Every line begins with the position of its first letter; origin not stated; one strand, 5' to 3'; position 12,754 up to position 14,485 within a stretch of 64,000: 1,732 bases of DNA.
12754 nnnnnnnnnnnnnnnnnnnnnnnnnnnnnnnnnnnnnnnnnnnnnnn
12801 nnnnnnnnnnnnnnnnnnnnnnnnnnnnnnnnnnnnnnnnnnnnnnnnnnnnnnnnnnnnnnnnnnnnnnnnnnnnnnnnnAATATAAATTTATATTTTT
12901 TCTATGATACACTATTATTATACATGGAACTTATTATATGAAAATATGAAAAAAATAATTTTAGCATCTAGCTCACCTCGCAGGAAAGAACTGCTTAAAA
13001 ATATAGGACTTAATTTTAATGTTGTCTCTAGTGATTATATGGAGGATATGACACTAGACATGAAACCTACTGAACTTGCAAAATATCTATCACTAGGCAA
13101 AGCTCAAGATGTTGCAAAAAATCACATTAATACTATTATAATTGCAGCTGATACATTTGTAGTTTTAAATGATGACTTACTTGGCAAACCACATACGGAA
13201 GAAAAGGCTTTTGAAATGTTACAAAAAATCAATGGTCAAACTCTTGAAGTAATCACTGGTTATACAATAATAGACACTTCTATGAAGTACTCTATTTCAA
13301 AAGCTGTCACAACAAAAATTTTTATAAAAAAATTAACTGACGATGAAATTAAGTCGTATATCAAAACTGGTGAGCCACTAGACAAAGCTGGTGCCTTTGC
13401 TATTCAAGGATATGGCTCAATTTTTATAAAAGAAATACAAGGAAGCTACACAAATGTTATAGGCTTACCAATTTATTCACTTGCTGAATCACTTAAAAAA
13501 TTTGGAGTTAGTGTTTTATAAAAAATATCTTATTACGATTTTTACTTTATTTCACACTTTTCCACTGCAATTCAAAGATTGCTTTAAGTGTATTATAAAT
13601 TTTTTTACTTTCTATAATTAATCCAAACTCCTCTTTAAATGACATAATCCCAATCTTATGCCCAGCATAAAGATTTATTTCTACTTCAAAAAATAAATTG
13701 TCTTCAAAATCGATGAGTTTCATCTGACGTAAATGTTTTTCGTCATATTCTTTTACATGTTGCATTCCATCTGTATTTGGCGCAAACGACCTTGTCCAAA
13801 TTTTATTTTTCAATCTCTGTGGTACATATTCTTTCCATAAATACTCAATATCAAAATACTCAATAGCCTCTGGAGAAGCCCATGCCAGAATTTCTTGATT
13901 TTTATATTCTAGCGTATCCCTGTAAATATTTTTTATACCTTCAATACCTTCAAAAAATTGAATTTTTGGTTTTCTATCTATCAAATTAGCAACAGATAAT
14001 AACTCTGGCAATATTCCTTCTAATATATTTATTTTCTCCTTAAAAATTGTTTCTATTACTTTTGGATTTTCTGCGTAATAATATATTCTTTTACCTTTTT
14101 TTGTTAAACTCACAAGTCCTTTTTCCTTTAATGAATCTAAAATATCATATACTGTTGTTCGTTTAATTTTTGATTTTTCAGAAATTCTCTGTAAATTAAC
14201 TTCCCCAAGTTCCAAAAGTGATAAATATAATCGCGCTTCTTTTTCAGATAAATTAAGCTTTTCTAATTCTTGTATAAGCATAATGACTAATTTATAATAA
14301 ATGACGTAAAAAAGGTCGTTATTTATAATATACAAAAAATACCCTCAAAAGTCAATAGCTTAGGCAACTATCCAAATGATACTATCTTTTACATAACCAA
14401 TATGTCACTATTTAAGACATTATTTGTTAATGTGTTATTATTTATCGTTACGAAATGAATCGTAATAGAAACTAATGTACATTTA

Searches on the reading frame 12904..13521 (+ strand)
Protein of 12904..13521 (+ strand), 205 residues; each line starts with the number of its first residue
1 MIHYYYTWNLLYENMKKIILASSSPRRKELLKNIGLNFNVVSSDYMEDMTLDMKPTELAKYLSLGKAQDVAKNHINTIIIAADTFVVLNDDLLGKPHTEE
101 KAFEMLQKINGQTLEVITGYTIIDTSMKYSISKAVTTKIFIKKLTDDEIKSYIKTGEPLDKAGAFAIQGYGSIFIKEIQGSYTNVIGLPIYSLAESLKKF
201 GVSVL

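Call 13: search_protein_families(library=pfam, proteins=[window:12904-13521:+], max_evalue=0.00001)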
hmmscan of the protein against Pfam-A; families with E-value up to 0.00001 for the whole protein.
window:12904-13521:+ (205 aa): 1 family
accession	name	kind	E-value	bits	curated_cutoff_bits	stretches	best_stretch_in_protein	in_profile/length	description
PF02545.19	Maf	-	4.2e-60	203.1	27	1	17-200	1-187/187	Maf-like protein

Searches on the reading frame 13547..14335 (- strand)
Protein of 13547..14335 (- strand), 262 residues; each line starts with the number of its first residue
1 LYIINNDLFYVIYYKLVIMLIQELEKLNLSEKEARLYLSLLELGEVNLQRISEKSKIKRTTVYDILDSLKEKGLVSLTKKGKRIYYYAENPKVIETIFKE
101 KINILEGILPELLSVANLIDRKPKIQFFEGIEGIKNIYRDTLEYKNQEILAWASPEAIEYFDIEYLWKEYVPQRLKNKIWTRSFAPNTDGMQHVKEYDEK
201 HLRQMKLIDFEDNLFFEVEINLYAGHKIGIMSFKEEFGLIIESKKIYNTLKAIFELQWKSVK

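Call 13: search_protein_families(library=pfam, proteins=[window:13547-14335:-], max_evalue=0.00001)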
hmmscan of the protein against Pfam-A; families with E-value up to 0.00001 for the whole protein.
window:13547-14335:- (262 aa): 1 family
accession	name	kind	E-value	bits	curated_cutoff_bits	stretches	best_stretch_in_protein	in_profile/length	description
PF01978.25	TrmB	-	2.1e-17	63.2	25.6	1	24-88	1-65/68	Sugar-specific transcriptional regulator TrmB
